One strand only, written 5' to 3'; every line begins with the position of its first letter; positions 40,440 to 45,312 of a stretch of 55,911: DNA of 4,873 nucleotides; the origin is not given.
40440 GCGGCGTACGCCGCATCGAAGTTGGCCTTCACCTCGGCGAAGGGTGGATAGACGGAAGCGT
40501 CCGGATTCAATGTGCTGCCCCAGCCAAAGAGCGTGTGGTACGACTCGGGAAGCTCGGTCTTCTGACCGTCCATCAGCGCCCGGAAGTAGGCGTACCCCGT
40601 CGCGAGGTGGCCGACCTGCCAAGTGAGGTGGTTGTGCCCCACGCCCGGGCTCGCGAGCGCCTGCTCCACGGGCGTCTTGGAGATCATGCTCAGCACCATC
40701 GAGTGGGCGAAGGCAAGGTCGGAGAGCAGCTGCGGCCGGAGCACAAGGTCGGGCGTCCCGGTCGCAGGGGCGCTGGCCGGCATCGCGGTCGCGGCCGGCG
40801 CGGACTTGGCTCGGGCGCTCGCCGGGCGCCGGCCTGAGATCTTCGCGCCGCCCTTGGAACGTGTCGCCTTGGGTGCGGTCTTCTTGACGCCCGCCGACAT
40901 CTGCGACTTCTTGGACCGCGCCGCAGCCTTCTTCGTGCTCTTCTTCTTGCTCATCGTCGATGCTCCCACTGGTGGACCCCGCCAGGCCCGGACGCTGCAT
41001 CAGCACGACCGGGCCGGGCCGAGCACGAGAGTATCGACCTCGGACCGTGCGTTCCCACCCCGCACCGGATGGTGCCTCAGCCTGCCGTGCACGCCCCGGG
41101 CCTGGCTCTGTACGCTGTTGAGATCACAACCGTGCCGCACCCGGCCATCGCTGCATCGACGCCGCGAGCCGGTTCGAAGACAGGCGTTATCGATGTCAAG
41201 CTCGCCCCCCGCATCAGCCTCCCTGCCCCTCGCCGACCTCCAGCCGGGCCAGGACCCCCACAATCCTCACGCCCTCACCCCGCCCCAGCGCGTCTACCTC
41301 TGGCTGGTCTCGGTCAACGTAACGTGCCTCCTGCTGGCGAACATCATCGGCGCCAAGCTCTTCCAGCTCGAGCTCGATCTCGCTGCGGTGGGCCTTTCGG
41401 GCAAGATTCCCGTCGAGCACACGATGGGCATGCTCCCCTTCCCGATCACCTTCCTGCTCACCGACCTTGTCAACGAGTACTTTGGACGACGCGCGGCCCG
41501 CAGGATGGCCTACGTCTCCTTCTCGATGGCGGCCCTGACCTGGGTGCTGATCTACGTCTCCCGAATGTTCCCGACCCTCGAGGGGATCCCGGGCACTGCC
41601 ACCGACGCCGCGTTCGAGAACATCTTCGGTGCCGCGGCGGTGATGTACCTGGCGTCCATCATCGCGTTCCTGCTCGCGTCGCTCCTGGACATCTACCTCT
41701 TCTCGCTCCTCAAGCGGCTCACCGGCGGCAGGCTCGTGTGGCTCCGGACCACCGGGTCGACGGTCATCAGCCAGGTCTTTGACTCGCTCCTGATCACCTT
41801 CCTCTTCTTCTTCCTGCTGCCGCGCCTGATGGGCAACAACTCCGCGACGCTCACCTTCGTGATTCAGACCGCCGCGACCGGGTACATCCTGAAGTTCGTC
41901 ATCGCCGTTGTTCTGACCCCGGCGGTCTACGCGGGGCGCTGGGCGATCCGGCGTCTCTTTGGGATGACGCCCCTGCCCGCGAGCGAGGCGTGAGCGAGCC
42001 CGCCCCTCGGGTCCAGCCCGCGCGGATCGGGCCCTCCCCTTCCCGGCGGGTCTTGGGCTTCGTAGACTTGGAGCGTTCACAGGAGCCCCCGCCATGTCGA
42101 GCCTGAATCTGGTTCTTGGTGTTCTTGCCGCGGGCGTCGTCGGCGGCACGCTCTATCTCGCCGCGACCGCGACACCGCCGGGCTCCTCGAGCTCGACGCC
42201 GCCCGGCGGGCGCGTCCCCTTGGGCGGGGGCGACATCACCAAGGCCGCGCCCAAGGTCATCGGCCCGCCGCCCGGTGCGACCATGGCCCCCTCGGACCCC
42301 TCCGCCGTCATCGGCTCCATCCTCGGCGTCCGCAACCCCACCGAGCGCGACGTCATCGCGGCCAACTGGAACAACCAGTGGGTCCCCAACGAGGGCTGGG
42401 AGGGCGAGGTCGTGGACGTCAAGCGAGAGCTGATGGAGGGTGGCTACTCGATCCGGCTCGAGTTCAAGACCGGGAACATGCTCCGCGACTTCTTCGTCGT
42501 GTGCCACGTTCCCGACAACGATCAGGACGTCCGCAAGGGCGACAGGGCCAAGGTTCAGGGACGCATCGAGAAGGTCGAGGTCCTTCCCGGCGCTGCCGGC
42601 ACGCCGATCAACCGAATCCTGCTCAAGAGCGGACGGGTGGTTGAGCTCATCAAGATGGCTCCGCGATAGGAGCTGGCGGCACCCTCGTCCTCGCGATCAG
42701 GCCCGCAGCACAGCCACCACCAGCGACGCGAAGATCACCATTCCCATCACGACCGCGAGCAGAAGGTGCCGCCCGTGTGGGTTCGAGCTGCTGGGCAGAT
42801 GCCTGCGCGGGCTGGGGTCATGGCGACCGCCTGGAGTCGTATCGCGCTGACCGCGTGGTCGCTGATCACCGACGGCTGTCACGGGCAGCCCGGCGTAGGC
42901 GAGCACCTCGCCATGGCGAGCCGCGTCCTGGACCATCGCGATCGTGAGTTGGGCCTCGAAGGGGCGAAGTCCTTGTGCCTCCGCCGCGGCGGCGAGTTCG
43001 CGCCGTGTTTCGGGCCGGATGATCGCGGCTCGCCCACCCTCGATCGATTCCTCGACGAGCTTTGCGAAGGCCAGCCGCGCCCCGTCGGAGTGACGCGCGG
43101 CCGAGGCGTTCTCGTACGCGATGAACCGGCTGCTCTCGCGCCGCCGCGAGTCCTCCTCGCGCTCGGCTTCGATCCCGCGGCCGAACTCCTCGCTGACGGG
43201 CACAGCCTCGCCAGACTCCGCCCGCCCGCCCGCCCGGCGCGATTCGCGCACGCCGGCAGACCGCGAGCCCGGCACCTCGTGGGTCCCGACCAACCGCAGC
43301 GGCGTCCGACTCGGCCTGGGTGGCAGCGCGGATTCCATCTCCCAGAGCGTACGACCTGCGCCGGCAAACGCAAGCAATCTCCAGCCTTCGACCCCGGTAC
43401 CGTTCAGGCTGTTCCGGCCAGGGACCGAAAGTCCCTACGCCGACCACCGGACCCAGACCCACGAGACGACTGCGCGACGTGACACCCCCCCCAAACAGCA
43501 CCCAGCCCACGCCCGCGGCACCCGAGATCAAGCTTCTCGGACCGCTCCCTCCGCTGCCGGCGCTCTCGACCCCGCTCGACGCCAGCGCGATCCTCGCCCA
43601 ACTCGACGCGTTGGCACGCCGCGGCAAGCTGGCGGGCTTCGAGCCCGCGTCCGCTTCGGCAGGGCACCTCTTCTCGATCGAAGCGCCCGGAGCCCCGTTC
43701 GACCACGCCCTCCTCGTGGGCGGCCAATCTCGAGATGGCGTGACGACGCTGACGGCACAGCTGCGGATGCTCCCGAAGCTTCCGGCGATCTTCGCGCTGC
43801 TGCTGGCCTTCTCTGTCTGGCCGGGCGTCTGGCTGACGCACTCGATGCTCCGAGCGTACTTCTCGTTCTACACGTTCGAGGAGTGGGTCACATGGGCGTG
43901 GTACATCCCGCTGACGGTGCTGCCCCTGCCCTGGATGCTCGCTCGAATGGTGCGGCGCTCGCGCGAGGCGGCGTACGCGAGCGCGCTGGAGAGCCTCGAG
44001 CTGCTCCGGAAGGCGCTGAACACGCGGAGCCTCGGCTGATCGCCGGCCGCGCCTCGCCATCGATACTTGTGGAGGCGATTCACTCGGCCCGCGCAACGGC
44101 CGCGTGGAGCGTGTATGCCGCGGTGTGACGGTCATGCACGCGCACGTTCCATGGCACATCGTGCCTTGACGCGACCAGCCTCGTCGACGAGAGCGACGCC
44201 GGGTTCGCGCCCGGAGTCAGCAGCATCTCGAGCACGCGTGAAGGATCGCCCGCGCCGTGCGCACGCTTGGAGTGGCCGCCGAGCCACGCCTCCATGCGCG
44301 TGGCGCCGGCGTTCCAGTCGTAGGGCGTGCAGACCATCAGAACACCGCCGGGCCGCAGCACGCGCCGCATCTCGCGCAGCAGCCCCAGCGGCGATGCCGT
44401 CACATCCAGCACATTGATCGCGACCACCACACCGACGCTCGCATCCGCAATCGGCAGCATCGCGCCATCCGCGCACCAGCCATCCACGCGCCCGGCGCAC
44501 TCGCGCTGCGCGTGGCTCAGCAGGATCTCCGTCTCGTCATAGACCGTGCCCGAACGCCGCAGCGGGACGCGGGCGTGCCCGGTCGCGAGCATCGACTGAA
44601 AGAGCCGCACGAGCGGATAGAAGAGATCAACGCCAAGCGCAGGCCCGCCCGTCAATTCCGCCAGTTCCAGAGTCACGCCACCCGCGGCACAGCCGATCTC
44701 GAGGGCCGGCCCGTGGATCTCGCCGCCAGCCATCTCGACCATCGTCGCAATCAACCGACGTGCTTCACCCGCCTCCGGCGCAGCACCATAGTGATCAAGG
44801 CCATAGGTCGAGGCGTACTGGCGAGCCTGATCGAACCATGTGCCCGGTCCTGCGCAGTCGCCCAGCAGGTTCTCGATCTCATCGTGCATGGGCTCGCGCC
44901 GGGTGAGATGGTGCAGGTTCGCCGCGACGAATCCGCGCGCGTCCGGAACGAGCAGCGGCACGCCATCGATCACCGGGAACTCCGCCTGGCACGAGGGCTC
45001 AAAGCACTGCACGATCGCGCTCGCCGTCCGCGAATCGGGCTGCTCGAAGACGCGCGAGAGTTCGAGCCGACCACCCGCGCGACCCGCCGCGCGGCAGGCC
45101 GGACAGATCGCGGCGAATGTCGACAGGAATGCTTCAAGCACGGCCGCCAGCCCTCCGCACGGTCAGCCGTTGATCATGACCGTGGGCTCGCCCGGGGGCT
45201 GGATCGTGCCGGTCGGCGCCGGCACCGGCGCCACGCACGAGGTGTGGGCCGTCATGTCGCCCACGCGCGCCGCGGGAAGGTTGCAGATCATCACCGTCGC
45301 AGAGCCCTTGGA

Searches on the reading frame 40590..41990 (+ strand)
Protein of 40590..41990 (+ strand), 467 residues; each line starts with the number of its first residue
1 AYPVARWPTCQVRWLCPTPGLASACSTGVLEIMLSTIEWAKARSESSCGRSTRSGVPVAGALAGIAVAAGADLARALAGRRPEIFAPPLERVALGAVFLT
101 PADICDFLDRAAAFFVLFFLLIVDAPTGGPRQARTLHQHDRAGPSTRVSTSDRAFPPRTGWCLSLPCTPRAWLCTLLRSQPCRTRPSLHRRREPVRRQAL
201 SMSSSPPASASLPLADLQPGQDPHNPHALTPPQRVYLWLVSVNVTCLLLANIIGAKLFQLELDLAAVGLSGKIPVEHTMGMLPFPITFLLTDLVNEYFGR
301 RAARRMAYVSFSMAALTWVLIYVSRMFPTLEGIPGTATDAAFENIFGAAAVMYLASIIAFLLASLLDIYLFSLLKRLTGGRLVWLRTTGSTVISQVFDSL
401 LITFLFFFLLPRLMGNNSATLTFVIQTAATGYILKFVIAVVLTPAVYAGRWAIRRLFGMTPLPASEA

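Call 39: search_protein_families(library=pfam, proteins=[window:40590-41990:+], max_evalue=0.01)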
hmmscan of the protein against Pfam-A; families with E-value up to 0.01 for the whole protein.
window:40590-41990:+ (467 aa): 1 family
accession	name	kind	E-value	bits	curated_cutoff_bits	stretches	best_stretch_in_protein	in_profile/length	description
PF02592.20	Vut_1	-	1.5e-40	139.5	27.2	1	278-448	1-151/152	Putative vitamin uptake transporter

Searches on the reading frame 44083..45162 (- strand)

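Call 39: search_protein_families(library=pfam, proteins=[window:44083-45162:-], max_evalue=0.01)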
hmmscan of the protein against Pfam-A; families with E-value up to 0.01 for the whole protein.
window:44083-45162:- (360 aa): 7 families
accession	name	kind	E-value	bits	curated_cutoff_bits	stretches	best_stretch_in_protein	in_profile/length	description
PF08241.18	Methyltransf_11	-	7.7e-13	49.3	21.2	1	154-276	1-94/95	Methyltransferase domain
PF13649.12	Methyltransf_25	-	1.6e-10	42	27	1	204-273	23-97/97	Methyltransferase domain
PF13489.12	Methyltransf_23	-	2.2e-08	34.5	27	1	147-296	20-135/164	Methyltransferase domain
PF13847.12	Methyltransf_31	-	2.5e-07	30.9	27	1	236-281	66-113/145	Methyltransferase domain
PF08242.18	Methyltransf_12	-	3.2e-07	31.4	30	1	154-275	1-98/98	Methyltransferase domain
PF05148.21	Methyltransf_8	-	0.0045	17.3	27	1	232-277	112-156/219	Hypothetical methyltransferase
PF01209.24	Ubie_methyltran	-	0.0049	16.7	20.1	0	217-277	91-151/233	ubiE/COQ5 methyltransferase family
